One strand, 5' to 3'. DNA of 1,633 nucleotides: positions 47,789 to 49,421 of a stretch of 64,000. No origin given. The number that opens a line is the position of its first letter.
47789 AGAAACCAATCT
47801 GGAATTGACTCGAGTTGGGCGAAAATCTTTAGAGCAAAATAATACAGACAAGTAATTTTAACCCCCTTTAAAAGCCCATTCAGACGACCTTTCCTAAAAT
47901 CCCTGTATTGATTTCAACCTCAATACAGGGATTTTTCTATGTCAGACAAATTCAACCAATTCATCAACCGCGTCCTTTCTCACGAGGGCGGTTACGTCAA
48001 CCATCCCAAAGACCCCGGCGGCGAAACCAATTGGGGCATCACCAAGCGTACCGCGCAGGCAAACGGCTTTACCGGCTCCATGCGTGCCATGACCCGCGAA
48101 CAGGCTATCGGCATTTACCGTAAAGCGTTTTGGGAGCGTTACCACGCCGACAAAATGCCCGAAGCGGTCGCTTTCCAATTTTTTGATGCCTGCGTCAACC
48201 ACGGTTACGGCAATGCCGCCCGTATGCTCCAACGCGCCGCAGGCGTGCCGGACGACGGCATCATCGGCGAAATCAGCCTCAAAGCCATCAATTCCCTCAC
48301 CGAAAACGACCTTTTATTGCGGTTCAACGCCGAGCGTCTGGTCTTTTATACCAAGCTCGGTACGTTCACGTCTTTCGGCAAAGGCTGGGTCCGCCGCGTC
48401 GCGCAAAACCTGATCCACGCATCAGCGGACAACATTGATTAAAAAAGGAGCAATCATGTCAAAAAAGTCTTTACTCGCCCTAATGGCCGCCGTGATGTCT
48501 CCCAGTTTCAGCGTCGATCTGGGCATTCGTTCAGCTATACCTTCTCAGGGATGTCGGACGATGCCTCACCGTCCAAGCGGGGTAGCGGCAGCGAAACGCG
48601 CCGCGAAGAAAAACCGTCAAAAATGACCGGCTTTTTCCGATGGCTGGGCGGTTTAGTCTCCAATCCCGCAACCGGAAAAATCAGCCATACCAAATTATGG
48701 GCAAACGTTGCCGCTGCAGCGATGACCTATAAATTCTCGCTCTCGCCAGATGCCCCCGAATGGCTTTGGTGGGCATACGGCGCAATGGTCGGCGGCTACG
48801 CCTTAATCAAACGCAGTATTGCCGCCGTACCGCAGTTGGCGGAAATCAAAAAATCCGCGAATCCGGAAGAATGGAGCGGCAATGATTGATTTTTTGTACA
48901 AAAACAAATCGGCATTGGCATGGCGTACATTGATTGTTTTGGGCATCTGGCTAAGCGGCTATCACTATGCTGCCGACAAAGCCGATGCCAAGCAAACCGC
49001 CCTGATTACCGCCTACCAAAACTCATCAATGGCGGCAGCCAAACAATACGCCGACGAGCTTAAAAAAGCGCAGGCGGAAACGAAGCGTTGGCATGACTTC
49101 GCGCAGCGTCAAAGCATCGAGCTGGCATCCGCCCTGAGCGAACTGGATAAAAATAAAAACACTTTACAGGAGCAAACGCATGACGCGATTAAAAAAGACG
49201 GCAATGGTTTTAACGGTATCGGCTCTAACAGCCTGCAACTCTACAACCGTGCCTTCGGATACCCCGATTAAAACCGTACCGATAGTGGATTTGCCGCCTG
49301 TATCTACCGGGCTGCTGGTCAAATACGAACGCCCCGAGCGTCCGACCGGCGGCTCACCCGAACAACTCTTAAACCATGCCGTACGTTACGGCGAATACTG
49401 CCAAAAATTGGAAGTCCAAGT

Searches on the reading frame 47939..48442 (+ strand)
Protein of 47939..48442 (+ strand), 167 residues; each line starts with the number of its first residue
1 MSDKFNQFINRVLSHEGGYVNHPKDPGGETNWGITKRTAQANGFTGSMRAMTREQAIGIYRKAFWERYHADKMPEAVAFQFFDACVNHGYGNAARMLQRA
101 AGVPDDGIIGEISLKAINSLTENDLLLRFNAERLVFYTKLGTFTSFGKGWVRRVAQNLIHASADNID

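Call 3: search_protein_families(library=pfam, proteins=[window:47939-48442:+], max_evalue=1)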
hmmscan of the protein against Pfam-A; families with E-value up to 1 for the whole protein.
window:47939-48442:+ (167 aa): 3 families
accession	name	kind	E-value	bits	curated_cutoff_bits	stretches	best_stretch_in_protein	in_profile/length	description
PF05838.17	Glyco_hydro_108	-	1.1e-29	103.2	21.2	1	10-89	2-85/85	Glycosyl hydrolase 108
PF09374.15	PG_binding_3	-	5.6e-07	30.1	24.6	1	92-153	1-74/76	Predicted Peptidoglycan domain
PF10040.14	CRISPR_Cas6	-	0.043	15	25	1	76-151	51-89/89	CRISPR-associated endoribonuclease Cas6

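Call 5: search_protein_families(library=phrogs, proteins=[window:47939-48442:+], max_evalue=0.1)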
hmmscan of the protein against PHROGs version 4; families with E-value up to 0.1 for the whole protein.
window:47939-48442:+ (167 aa): 3 families
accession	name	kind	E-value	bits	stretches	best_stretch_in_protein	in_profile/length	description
phrog_315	-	lysis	1.1e-55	190.4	1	1-160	331-490/677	endolysin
phrog_12853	-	unknown function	7.8e-27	95.3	1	4-118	2-130/131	-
phrog_24205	-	unknown function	0.00024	22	1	6-34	4-32/45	-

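Call 6: search_protein_families(library=ncbifam, proteins=[window:47939-48442:+], max_evalue=0.1)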
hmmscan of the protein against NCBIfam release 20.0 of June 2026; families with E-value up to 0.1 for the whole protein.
window:47939-48442:+ (167 aa): 1 family
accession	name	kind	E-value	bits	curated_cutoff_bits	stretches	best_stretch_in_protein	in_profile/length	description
NF040573.1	holin_dep_muram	equivalog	7.2e-19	68.4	240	1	6-123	2-132/200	holin-associated N-acetylmuramidase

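Call 63: find_related_loci(query=window:47939-48442:+, collection=genome_contigs, flank=7000)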
Query window:47939-48442:+ (167 aa) in genome_contigs; peptide patterns used: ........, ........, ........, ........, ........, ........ (x = any residue, [..] = any of these).
185 stretches matched a pattern; 76 encode a relative of the query (tblastn E <= 1e-3); 76 distinct loci.
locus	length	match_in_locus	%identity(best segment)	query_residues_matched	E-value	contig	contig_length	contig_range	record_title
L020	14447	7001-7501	99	1-167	2e-112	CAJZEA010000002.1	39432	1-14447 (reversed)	MAG TPA_asm: uncultured Neisseria sp. isolate SRR2037090_bin.22_metaWRAP_v1.1_MAG genome assembly, contig: NODE_111_leng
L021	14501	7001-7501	98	1-167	5e-111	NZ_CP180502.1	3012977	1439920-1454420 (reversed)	Neisseria sp. CP9 chromosome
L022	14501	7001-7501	95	1-167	2e-108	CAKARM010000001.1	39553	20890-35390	MAG TPA_asm: uncultured Neisseria sp. isolate SRR15235657_bin.5_metaWRAP_v1.1_MAG genome assembly, contig: NODE_112_leng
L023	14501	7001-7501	95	1-167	1e-108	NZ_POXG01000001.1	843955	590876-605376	Neisseria sicca strain C2010005502 C2010005502_S29_ctg_3132, whole genome shotgun sequence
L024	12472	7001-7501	93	1-167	1e-107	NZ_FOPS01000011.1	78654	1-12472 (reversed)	Neisseria elongata subsp. elongata strain ATCC 25295, whole genome shotgun sequence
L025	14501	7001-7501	92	1-167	3e-106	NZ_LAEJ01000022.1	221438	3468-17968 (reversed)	Neisseria flavescens strain CD-NF3 seq0059, whole genome shotgun sequence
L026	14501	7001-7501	95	1-167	4e-106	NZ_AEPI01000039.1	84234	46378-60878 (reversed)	Neisseria lactamica NS19 contig00039, whole genome shotgun sequence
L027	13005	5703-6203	91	1-167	2e-105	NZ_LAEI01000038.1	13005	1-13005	Neisseria flavescens strain CD-NF2 seq0066, whole genome shotgun sequence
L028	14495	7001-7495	88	1-165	3e-100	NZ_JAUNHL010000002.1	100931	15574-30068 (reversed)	MAG: Neisseria sp. isolate S28M_Sa_33 NODE_46_length_100931_cov_41.086601, whole genome shotgun sequence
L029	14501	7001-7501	86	1-167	6e-100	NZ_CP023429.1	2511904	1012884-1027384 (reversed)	Neisseria weixii strain 10022 chromosome, complete genome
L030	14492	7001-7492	77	4-167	2e-91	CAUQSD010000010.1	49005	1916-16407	MAG TPA_asm: uncultured Kingella sp. isolate ERR9969034_bin.5_MetaWRAP_v1.3_MAG genome assembly, contig: ERZ21616110.185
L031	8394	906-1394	71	1-164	8e-77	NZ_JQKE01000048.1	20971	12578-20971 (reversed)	Stenoxybacter acetivorans DSM 19021 Q384DRAFT_scaffold00044.44_C, whole genome shotgun sequence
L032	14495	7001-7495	67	1-165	3e-76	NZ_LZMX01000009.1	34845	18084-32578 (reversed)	Haemophilus parainfluenzae strain CCUG 62654 contig_17, whole genome shotgun sequence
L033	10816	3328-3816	71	1-164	3e-76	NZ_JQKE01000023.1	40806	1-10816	Stenoxybacter acetivorans DSM 19021 Q384DRAFT_scaffold00019.19_C, whole genome shotgun sequence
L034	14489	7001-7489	69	3-165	4e-76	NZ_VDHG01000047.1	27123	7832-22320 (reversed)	Testudinibacter sp. TR-2022 strain BK221 BK221_S18_L001_R1_001_trimmed_contig_47, whole genome shotgun sequence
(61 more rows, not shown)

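Call 67: search_protein_families(library=padloc, proteins=[L022:5465-6433:+, L022:6430-6912:+, L025:5429-6430:+, L028:5949-6638:+, L028:6648-6920:+, L024:5482-6567:+, L024:6545-6916:+, L029:4814-5437:+, L027:5021-5611:+, L026:6081-6542:+], max_evalue=0.01)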
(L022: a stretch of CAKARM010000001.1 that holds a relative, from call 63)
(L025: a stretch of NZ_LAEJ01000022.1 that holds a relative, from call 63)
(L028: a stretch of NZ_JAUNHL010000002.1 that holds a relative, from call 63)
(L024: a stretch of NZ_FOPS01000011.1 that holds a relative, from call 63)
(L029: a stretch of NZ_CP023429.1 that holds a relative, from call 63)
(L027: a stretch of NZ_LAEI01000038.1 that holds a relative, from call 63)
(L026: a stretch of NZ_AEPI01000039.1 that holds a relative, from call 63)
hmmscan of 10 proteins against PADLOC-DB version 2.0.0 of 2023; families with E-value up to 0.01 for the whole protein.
L022:5465-6433:+ (322 aa): 0 families

L022:6430-6912:+ (160 aa): 0 families

L025:5429-6430:+ (333 aa): 0 families

L028:5949-6638:+ (229 aa): 0 families

L028:6648-6920:+ (90 aa): 0 families

L024:5482-6567:+ (361 aa): 6 families
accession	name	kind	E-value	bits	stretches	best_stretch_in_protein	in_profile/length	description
PDLC04419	PDC-M11A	-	3.4e-128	425.9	1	3-360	11-356/357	-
PDLC04422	PDC-M11A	-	4.6e-87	291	1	3-360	154-500/501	-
PDLC04418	PDC-M11A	-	5.4e-87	290.5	1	3-360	91-443/444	-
PDLC04421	PDC-M11A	-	9.4e-39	131.4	1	9-326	162-459/486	-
PDLC04420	PDC-M11A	-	3.5e-34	116.4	1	8-317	48-341/376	-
PDLC04417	PDC-M11A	-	9.7e-31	105.3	1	13-322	164-463/501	-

L024:6545-6916:+ (123 aa): 3 families
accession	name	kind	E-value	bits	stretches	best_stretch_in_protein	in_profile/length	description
PDLC04425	PDC-M11B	-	7.3e-49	163.6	1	1-123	1-122/132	-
PDLC04424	PDC-M11B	-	3.4e-40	135.3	1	1-123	8-129/142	-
PDLC04423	PDC-M11B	-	4.6e-23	80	1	5-123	1-118/164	-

L029:4814-5437:+ (207 aa): 0 families

L027:5021-5611:+ (196 aa): 0 families

L026:6081-6542:+ (153 aa): 0 families

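Call 68: search_protein_families(library=pfam, proteins=[L022:5465-6433:+, L022:6430-6912:+, L025:5429-6430:+, L028:5949-6638:+, L028:6648-6920:+, L024:5482-6567:+, L024:6545-6916:+, L029:4814-5437:+, L027:5021-5611:+, L026:6081-6542:+], max_evalue=0.01)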
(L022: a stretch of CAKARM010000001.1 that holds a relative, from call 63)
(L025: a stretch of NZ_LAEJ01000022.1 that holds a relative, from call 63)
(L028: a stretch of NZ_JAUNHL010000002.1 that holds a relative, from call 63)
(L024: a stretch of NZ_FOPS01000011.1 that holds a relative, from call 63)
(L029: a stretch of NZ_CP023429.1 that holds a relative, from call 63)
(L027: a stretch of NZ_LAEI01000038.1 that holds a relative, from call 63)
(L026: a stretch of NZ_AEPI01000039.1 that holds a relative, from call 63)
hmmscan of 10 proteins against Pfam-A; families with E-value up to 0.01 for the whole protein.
L022:5465-6433:+ (322 aa): 0 families

L022:6430-6912:+ (160 aa): 3 families
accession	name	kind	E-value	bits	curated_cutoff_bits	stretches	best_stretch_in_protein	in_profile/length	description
PF13346.12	ABC2_membrane_5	-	0.00019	21.5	25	1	41-142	37-139/205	ABC-2 family transporter protein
PF04133.19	Vps55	-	0.0008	19.7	24.6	1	37-136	28-116/120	Vacuolar protein sorting 55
PF01040.23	UbiA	-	0.0013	18.5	34.2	1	4-102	111-204/250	UbiA prenyltransferase family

L025:5429-6430:+ (333 aa): 0 families

L028:5949-6638:+ (229 aa): 0 families

L028:6648-6920:+ (90 aa): 0 families

L024:5482-6567:+ (361 aa): 0 families

L024:6545-6916:+ (123 aa): 1 family
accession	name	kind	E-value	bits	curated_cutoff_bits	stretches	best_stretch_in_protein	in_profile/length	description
PF04266.20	ASCH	-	1.9e-06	29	21.2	1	5-98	1-102/103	ASCH domain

L029:4814-5437:+ (207 aa): 0 families

L027:5021-5611:+ (196 aa): 0 families

L026:6081-6542:+ (153 aa): 2 families
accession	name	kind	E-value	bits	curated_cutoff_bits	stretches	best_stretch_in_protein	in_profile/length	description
PF07022.19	Phage_CI_repr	-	0.00026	21.7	22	1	21-74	3-56/65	Bacteriophage CI repressor helix-turn-helix domain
PF20432.4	Xre-like-HTH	-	0.0021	18.8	25.8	1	32-53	25-49/63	Antitoxin Xre-like helix-turn-helix domain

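Call 115: search_protein_families(library=phrogs, proteins=[L022:5465-6433:+, L022:6430-6912:+, L028:5949-6638:+, L027:5021-5611:+], max_evalue=0.001)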
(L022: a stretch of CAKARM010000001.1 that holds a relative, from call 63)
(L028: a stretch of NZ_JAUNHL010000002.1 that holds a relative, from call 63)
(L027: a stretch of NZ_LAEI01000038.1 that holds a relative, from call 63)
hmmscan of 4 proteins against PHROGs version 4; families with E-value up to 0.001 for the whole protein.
L022:5465-6433:+ (322 aa): 2 families
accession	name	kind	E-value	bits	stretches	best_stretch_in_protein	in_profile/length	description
phrog_26543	-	unknown function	1.5e-12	48.8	1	56-316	54-331/337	-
phrog_3482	-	unknown function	1.2e-07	32.4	1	71-298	86-319/344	-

L022:6430-6912:+ (160 aa): 0 families

L028:5949-6638:+ (229 aa): 1 family
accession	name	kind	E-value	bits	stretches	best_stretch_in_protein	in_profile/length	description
phrog_4506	-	unknown function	3.5e-20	73.2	1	28-216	9-193/300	-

L027:5021-5611:+ (196 aa): 0 families

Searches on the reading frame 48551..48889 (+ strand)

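Call 3: search_protein_families(library=pfam, proteins=[window:48551-48889:+], max_evalue=1)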
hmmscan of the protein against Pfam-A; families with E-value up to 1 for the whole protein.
window:48551-48889:+ (112 aa): 1 family
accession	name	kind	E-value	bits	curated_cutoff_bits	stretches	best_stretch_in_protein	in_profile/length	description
PF11351.13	GTA_holin_3TM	-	0.13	13.2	24.8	1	66-84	101-119/123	Holin of 3TMs, for gene-transfer release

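Call 5: search_protein_families(library=phrogs, proteins=[window:48551-48889:+], max_evalue=0.1)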
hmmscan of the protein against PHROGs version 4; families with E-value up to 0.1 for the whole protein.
window:48551-48889:+ (112 aa): 1 family
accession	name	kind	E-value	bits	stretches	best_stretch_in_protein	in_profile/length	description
phrog_1322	-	moron, auxiliary metabolic gene and host takeover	1.2e-24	87.3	1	28-105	3-83/87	membrane protein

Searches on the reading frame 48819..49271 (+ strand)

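Call 3: search_protein_families(library=pfam, proteins=[window:48819-49271:+], max_evalue=1)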
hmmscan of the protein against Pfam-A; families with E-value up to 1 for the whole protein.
window:48819-49271:+ (150 aa): 1 family
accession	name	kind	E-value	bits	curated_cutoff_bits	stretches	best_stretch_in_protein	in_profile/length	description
PF17890.6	WW_like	-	0.19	12.2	37.8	0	91-113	14-36/53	Peptidoglycan hydrolase LytB WW-like domain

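Call 5: search_protein_families(library=phrogs, proteins=[window:48819-49271:+], max_evalue=0.1)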
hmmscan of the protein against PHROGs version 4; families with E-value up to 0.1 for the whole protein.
window:48819-49271:+ (150 aa): 7 families
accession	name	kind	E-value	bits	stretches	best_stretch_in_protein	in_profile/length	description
phrog_3450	-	unknown function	3.4e-49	167.3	1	20-150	4-137/137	-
phrog_1403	-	lysis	6.7e-12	46.8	1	35-150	11-146/212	Rz-like spanin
phrog_21790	-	unknown function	0.0028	18.9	1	86-136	55-105/126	-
phrog_1327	-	lysis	0.0087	16.9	1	30-99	6-75/158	Rz-like spanin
phrog_4297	-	lysis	0.029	15.5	1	22-123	4-100/130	Rz-like spanin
phrog_23142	-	unknown function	0.053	14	1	50-105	136-193/206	-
phrog_9664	-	unknown function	0.072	13.5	1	68-124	12-66/215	-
